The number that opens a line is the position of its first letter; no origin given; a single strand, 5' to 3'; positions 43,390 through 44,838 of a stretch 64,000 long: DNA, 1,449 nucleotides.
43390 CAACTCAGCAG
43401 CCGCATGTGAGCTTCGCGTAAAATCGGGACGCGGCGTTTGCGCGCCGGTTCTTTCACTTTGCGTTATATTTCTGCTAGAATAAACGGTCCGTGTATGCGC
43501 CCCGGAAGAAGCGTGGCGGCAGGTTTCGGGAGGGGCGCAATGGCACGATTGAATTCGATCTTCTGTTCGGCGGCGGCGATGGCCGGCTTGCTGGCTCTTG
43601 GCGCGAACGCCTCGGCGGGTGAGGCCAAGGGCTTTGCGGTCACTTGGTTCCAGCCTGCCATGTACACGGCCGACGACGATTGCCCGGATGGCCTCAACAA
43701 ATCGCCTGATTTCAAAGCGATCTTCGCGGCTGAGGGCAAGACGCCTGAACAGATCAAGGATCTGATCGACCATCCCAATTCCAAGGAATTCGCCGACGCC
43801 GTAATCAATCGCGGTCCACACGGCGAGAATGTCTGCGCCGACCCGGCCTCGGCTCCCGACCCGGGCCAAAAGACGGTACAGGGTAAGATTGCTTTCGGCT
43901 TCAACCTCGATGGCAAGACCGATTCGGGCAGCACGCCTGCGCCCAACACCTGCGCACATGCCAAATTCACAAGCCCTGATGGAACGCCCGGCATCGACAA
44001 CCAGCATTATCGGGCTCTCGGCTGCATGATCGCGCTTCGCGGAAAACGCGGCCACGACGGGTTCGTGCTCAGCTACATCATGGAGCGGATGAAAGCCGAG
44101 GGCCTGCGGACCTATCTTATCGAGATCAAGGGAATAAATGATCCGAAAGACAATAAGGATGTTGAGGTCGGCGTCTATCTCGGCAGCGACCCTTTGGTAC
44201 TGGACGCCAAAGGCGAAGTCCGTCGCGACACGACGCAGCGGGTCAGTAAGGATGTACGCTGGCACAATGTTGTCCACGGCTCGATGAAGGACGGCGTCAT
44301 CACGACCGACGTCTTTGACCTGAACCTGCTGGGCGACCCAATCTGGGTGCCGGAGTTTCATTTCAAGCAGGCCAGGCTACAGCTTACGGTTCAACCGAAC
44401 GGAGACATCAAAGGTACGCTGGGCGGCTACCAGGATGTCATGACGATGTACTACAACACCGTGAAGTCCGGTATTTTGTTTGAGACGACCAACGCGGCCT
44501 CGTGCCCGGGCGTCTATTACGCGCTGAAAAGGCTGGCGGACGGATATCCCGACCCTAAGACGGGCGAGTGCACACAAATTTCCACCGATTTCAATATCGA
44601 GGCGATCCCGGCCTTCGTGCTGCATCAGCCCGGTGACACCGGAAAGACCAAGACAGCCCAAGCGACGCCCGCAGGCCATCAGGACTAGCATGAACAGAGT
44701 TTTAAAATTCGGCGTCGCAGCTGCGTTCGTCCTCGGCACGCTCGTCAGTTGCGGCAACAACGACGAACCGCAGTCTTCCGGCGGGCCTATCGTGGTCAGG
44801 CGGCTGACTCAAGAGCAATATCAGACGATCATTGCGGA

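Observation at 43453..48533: Second, diverged copy of the four-gene cassette in inverted orientation, lacking HiPIP and TetR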

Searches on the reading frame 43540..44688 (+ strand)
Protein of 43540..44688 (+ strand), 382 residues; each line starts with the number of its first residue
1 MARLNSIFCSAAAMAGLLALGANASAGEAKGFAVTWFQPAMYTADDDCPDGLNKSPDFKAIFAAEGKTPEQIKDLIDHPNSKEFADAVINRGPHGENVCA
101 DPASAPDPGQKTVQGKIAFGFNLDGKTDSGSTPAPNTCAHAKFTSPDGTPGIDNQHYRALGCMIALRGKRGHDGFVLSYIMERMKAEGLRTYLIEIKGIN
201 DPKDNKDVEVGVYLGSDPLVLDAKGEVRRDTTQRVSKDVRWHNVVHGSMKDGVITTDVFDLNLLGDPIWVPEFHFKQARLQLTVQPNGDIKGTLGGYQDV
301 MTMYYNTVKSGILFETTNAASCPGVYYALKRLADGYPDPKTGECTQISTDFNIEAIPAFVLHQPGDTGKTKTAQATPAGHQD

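Call 8: search_protein_families(library=pfam, proteins=[window:43540-44688:+], max_evalue=0.01)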
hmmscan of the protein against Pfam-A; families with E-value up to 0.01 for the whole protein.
window:43540-44688:+ (382 aa): 0 families

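Call 9: search_protein_families(library=ncbifam, proteins=[window:43540-44688:+], max_evalue=0.01)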
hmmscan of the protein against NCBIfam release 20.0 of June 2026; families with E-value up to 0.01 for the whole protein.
window:43540-44688:+ (382 aa): 0 families

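Call 14: find_homologous_proteins(query=window:43540-44688:+, max_evalue=0.001)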
Query window:43540-44688:+ (382 aa): 824 proteins with E <= 0.001 among 7067 candidates; the best 120 are listed.
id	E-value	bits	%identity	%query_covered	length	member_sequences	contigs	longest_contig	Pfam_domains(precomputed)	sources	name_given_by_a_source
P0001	2.0e-232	789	87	100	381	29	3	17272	-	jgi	jgi:hypothetical protein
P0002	7.0e-226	767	86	99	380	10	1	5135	-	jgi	jgi:hypothetical protein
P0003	2.5e-223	759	83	100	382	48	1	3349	-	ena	-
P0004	7.1e-222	754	84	99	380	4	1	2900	-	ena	-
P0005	2.7e-221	752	87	93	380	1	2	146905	-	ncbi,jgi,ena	jgi:hypothetical protein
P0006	3.7e-220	748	87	93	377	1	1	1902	-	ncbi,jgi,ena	jgi:hypothetical protein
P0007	5.8e-217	738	82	99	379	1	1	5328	-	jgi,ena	-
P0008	1.6e-211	720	81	99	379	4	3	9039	-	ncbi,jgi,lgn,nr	ncbi:MAG TPA: hypothetical protein VL899_11035 [Alphaproteobacteria bacterium]|nr:hypothetical prote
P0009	1.7e-211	720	79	100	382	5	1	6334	-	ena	-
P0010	4.1e-210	715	83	93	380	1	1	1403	-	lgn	-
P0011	7.2e-210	715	78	100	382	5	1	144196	-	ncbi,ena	-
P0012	2.0e-209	713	79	99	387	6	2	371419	-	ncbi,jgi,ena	jgi:hypothetical protein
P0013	1.2e-208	710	78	100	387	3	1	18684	-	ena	-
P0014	3.0e-206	703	79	97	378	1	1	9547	-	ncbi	-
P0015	3.6e-204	696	79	98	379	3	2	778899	-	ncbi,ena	-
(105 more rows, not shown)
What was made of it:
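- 43540..44688 (+): g1: a Sec-exported 382-aa protein of an uncatalogued family. It has a predicted signal peptide ending ASA|GE. Conserved features are C48, C162, GFNLDG, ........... and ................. 824 homologues, all named 'hypothetical' (call 14).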

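Call 18: find_related_loci(query=A2, collection=genome_contigs, flank=10000)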
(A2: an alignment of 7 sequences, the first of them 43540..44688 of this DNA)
Query A2 (382 aa) in genome_contigs; peptide patterns used: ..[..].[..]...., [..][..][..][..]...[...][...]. (x = any residue, [..] = any of these).
355 stretches matched a pattern; 280 encode a relative of the query (tblastn E <= 1e-3); the best 80 are kept; 79 distinct loci.
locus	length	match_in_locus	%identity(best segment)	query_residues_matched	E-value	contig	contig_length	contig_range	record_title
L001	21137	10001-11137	86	3-382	0e+0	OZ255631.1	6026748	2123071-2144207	MAG: Alphaproteobacteria bacterium isolate 8c46bc33-bfee-44af-b28c-0a6ead702bc6 genome assembly, chromosome: 1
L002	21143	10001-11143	85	1-382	0e+0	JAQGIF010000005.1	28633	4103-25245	MAG: Rhodospirillales bacterium isolate RYN_452 scaffold_2204079, whole genome shotgun sequence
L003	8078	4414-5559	78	1-382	0e+0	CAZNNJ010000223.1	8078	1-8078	MAG TPA_asm: uncultured Rhodospirillales bacterium isolate binchicken_co185_32 genome assembly, contig: NODE_16541_lengt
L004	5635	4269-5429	78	1-382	0e+0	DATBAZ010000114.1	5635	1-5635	MAG TPA_asm: Alphaproteobacteria bacterium isolate SMAG_U5745 k141_837738, whole genome shotgun sequence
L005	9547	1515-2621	79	7-378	0e+0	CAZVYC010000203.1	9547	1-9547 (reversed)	MAG TPA_asm: uncultured Rhodospirillales bacterium isolate SRP272529_co1_247 genome assembly, contig: NODE_13337_length_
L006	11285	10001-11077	40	14-373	2e-81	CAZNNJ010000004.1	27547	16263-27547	MAG TPA_asm: uncultured Rhodospirillales bacterium isolate binchicken_co185_32 genome assembly, contig: NODE_2220_length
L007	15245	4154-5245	41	1-362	1e-78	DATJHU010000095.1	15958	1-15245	MAG TPA_asm: Alphaproteobacteria bacterium isolate SMAG_U15520 k141_12446621, whole genome shotgun sequence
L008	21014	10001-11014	40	32-376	3e-78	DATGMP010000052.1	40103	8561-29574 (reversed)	MAG TPA_asm: Alphaproteobacteria bacterium isolate SMAG_U9915 k141_292145, whole genome shotgun sequence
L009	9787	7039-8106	40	8-362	1e-76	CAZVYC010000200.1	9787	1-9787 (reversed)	MAG TPA_asm: uncultured Rhodospirillales bacterium isolate SRP272529_co1_247 genome assembly, contig: NODE_12887_length_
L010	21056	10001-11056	41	28-373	7e-77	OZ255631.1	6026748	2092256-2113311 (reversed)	MAG: Alphaproteobacteria bacterium isolate 8c46bc33-bfee-44af-b28c-0a6ead702bc6 genome assembly, chromosome: 1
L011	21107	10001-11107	38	10-377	4e-76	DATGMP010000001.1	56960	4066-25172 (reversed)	MAG TPA_asm: Alphaproteobacteria bacterium isolate SMAG_U9915 k141_279575, whole genome shotgun sequence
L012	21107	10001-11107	39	1-362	1e-75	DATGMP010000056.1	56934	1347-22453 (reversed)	MAG TPA_asm: Alphaproteobacteria bacterium isolate SMAG_U9915 k141_426969, whole genome shotgun sequence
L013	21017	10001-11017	40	23-362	3e-75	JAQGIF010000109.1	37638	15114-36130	MAG: Rhodospirillales bacterium isolate RYN_452 scaffold_1018738, whole genome shotgun sequence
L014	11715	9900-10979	42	8-369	4e-74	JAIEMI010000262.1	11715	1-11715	MAG: Rhodospirillaceae bacterium isolate co.spades.CONCOCT.2.5kb_034 c_000000000114, whole genome shotgun sequence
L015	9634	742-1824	39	1-362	4e-74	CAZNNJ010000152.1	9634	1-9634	MAG TPA_asm: uncultured Rhodospirillales bacterium isolate binchicken_co185_32 genome assembly, contig: NODE_12328_lengt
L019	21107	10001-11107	41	7-378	1e-71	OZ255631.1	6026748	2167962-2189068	MAG: Alphaproteobacteria bacterium isolate 8c46bc33-bfee-44af-b28c-0a6ead702bc6 genome assembly, chromosome: 1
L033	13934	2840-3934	36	8-375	2e-64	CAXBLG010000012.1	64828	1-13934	MAG TPA_asm: uncultured Rhodospirillaceae bacterium isolate ERR2762135_binner13_Refined_22 genome assembly, contig: ERZ3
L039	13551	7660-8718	36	11-362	6e-63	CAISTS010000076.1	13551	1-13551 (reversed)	uncultured bacterium isolate ErkenSummer_bin-3013 genome assembly, contig: bin-3013:76/89, whole genome shotgun sequence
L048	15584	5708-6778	38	4-361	1e-59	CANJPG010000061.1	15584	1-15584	MAG: Candidatus Marinimicrobia bacterium isolate RH-23may17-721 genome assembly, contig: RH-23may17-C28555, whole genome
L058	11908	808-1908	35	3-369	2e-57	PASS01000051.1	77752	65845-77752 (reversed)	MAG: Candidatus Neomarinimicrobiota bacterium isolate SAT176 266901, whole genome shotgun sequence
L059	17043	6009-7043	35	25-364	2e-57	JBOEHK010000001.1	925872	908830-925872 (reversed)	MAG: Cellvibrionaceae bacterium isolate PBSgam9 PBS13d_contig_6, whole genome shotgun sequence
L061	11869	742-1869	34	4-375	3e-57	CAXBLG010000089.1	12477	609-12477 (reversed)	MAG TPA_asm: uncultured Rhodospirillaceae bacterium isolate ERR2762135_binner13_Refined_22 genome assembly, contig: ERZ3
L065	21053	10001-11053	34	11-360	8e-57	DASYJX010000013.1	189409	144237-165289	MAG TPA_asm: Steroidobacteraceae bacterium isolate SMAG_U4306 k141_917329, whole genome shotgun sequence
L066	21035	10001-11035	36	31-380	9e-57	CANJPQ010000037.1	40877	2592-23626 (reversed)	MAG: Candidatus Marinimicrobia bacterium isolate RH-23may17-447 genome assembly, contig: RH-23may17-C6692, whole genome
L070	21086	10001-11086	36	13-363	5e-56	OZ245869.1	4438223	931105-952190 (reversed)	MAG: Rhodospirillaceae bacterium isolate 854fa619-c004-408a-a656-9f0e241f57ae genome assembly, chromosome: 1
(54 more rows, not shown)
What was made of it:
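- Closest known: PSCyt3/PSD-domain protein + DUF1552 gene pair of Planctomycetes and Verrucomicrobia. Same: As in the PVC bacteria, they occur in many copies per genome (call 18).
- Up to 8 or more paralogues per genome is unusual for a maturation factor (call 18).
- Tried and rejected: I repeated it with 7 sequences (call 18).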

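Call 24: search_solved_structures(query=A1, max_evalue=10)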
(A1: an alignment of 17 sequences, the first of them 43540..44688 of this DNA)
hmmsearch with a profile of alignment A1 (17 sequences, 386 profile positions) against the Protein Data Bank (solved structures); distinct sequences matched with E-value up to 10: 1.
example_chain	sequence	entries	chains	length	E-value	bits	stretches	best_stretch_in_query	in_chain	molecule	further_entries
4jrr_A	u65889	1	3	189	0.66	12.1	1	354-380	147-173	Thiol:disulfide interchange protein DsbA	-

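Call 37: predict_structure(alignment_id=A4)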
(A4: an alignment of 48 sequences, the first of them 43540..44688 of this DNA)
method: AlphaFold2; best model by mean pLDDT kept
length: 382 residues; sequences in the alignment: 48
mean_pLDDT: 88.2   pTM: 0.85
mean pLDDT of the five models: 88.2, 87.6, 86.8, 86.4, 85.6
residues with pLDDT >= 90: 287; 70-90: 44; 50-70: 26; < 50: 25
segments of 3 or more residues with pLDDT < 50: 1-5, 7-9, 20-23, 374-382
pLDDT, mean of each block of 10 residues (from residue 1): 46 51 64 95 92 92 94 96 95 93 95 96 89 89 95 97 82 79 90 96 94 96 93 95 97 97 93 97 96 98 94 91 97 97 97 97 67 42 30
secondary structure, 60 per line:
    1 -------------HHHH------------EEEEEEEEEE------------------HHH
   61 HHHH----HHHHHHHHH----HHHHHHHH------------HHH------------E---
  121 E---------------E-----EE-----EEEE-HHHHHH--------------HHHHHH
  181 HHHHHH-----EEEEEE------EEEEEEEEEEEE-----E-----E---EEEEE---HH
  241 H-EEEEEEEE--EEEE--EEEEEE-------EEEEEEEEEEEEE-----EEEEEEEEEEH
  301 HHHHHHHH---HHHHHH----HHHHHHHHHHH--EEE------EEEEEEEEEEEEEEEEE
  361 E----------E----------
elements in order: H14-17 E30-39 H58-64 H69-77 H82-89 E150-153 H155-160 H175-186 E192-197 E204-215 E231-235 E243-250 E253-256 E259-264 E272-284 E290-299 H300-308 H312-317 H322-332 E335-337 E344-361

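Call 41: fold_search(model_id=the predicted structure, library=pdb)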
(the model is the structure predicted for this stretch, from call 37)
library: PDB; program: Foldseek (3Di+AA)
matches with E <= 10: 309; with E <= 0.001: 0
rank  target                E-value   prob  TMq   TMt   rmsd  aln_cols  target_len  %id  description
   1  5xlm_A                2.6e-02  0.69  0.15  0.34   8.6       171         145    6  Monomer form of M.tuberculosis PknI sensor domain (released 2018-05-16)
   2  5xll_A                4.0e-02  0.60  0.12  0.25   8.2        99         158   12  Dimer form of M. tuberculosis PknI sensor domain (released 2018-05-16)
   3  5xlm_B                9.2e-02  0.41  0.15  0.33   8.3       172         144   10  Monomer form of M.tuberculosis PknI sensor domain (released 2018-05-16)
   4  2gvh_C                2.0e-01  0.02  0.09  0.11  21.0       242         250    9  Crystal structure of Acyl-CoA hydrolase (15159470) from AGROBACTERIUM TUMEFACIENS at 2.65 A resolution (released 2006-05-30)
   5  4yzj                  2.4e-01  0.04  0.12  0.13  14.0       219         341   10  Crystal structure of selnomethionin-labeled indole prenyltransferase TleC (released 2016-03-16)
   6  8xai_B                2.5e-01  0.05  0.09  0.14  16.7       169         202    7  Crystal structure of Protease CPAVM1 in Bacillus subtilis LjM2 (released 2024-06-19)
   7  6rpz                  2.7e-01  0.01  0.08  0.10  18.8       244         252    6  Cytokine receptor-like factor 3 C-terminus residues 174-442: native collected with 1.7A wavelength (released 2020-03-25)
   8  5xnm_O                3.0e-01  0.09  0.14  0.22  11.7       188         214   11  Structure of unstacked C2S2M2-type PSII-LHCII supercomplex from Pisum sativum (released 2017-09-20)
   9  5wq8_A                3.6e-01  0.02  0.07  0.05  17.2       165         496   10  CryoEM structure of type II secretion system secretin GspD in Vibrio cholerae (released 2016-12-28)
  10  4yzl                  4.1e-01  0.04  0.14  0.14  13.7       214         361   11  Crystal structure of the indole prenyltransferase TleC complexed with indolactam V and DMSPP (released 2016-03-16)
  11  2gvh_A                4.1e-01  0.01  0.08  0.11  21.3       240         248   10  Crystal structure of Acyl-CoA hydrolase (15159470) from AGROBACTERIUM TUMEFACIENS at 2.65 A resolution (released 2006-05-30)
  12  3kg6_A                4.4e-01  0.07  0.10  0.13  19.2       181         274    7  Dehydratase domain from CurF module of Curacin polyketide synthase (released 2010-01-19)
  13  5xnl_O                4.6e-01  0.07  0.15  0.21  12.6       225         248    9  Structure of stacked C2S2M2-type PSII-LHCII supercomplex from Pisum sativum (released 2017-09-20)
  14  3kg6_C                5.9e-01  0.06  0.09  0.12  18.8       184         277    6  Dehydratase domain from CurF module of Curacin polyketide synthase (released 2010-01-19)
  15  7x3k_B                6.2e-01  0.04  0.06  0.05  13.4        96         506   10  Cryo-EM structure of RAC in the State C2 RNC-RAC complex (released 2022-06-29)
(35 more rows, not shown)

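Call 43: search_protein_representatives(alignment_id=A4)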
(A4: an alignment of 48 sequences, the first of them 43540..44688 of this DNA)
Query: 48 sequences, 385 profile positions. Proteins with E-value up to 0.001 (for the whole library): 1847; up to 1e-10: 1153; up to 1e-30: 459. The best 150 are listed.
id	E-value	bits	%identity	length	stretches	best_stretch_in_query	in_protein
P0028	1.1e-155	534.7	-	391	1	15-379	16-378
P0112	6.1e-136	469.8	-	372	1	16-381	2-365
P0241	1.1e-133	462.3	-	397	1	13-382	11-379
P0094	3.5e-132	457.4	-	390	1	13-380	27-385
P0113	1.7e-130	451.9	-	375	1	14-380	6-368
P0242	3.2e-130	450.9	-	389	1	10-375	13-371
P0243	3.3e-122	424.6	-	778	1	13-370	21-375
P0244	1.8e-120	418.9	-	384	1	12-370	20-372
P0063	4.7e-115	401.0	-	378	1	8-371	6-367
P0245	1.3e-114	399.6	-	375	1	10-373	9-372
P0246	1.6e-114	399.3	-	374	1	19-373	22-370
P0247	1.6e-114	399.2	-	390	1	12-371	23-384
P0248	3.9e-113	394.7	-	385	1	12-381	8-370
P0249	2.8e-112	391.9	-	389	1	11-375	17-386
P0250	4.7e-112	391.1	-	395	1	14-370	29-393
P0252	2.6e-110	385.4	-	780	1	13-372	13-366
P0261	2.2e-106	372.5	-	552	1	25-370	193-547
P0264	2.3e-105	369.1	-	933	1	12-378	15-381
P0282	6.2e-96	338.1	-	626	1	20-369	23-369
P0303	1.4e-91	323.8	-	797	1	6-372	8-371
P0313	1.6e-89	317.0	-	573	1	28-376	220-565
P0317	8.2e-89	314.7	-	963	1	11-380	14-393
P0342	3.7e-84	299.3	-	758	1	11-368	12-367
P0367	2.7e-78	280.0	-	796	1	14-379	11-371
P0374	5.2e-77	275.8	-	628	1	31-368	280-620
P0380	5.5e-76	272.4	-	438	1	13-375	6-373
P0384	2.4e-75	270.3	-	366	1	24-370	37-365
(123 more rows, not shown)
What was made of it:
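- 43540..44688 (+): 1847 representatives at 50% clustering (call 43).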

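Call 44: search_protein_families(library=pfam, proteins=[P0243, P0252, P0264, P0317, P0303, P0342, P0367, P0282, P0261, P0313], max_evalue=0.001)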
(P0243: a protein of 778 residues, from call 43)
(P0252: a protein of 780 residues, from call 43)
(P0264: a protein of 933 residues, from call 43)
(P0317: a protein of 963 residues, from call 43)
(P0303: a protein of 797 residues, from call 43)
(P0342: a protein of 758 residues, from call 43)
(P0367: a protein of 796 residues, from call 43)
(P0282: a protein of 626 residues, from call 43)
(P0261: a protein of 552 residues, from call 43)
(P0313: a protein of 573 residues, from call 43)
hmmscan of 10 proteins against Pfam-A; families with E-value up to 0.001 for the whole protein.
P0243 (778 aa): 1 family
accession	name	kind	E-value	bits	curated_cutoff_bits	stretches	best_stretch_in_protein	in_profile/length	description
PF03640.20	Lipoprotein_15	-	1.6e-22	79.2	24.4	2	717-743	2-29/47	Secreted repeat of unknown function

P0252 (780 aa): 1 family
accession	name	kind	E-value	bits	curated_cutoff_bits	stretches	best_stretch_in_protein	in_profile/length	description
PF03640.20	Lipoprotein_15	-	1.1e-30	105.2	24.4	4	414-444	13-46/47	Secreted repeat of unknown function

P0264 (933 aa): 5 families
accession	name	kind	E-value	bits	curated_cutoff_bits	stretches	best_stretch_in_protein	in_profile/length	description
PF07631.16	PSD4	-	5.6e-32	111.4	23.3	1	571-699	1-128/128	Protein of unknown function (DUF1592)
PF07627.16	PSCyt3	-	3.7e-28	98.1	27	1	724-824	1-98/98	Protein of unknown function (DUF1588)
PF07637.16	PSD5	-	1e-13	51.9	34.2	1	496-557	1-62/62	Protein of unknown function (DUF1595)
PF07624.16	PSD2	-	5.8e-09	36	25.8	1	836-907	1-73/74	Protein of unknown function (DUF1585)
PF07626.16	PSD3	-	1.4e-05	25.9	23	1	406-473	1-64/65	Protein of unknown function (DUF1587)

P0317 (963 aa): 5 families
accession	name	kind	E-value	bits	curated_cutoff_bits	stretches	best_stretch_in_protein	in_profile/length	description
PF07631.16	PSD4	-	1.9e-30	106.4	23.3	1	592-719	1-127/128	Protein of unknown function (DUF1592)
PF07627.16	PSCyt3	-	3.6e-27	95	27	1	745-845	1-98/98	Protein of unknown function (DUF1588)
PF07624.16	PSD2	-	1e-16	60.8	25.8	1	858-929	2-74/74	Protein of unknown function (DUF1585)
PF07637.16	PSD5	-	5.4e-15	55.9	34.2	1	517-578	1-62/62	Protein of unknown function (DUF1595)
PF07626.16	PSD3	-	9.7e-07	29.6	23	1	431-494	2-64/65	Protein of unknown function (DUF1587)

P0303 (797 aa): 1 family
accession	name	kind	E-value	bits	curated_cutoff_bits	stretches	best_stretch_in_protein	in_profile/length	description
PF03640.20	Lipoprotein_15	-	2.8e-39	132.8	24.4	4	717-748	3-34/47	Secreted repeat of unknown function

P0342 (758 aa): 1 family
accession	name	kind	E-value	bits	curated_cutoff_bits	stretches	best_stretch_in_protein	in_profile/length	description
PF03640.20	Lipoprotein_15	-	9.6e-50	166.3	24.4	4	480-522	3-46/47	Secreted repeat of unknown function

P0367 (796 aa): 1 family
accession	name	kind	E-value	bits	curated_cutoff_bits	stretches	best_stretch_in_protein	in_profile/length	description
PF03640.20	Lipoprotein_15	-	1.4e-31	108.2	24.4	2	474-504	2-32/47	Secreted repeat of unknown function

P0282 (626 aa): 1 family
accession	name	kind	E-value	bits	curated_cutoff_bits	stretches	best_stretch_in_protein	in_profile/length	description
PF03640.20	Lipoprotein_15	-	4.4e-19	68.1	24.4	1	458-494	6-46/47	Secreted repeat of unknown function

P0261 (552 aa): 0 families

P0313 (573 aa): 1 family
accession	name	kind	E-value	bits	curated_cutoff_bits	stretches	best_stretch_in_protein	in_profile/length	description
PF05638.18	T6SS_HCP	-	7.8e-05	23.4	23.5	1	53-195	1-127/129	Type VI secretion system effector, Hcp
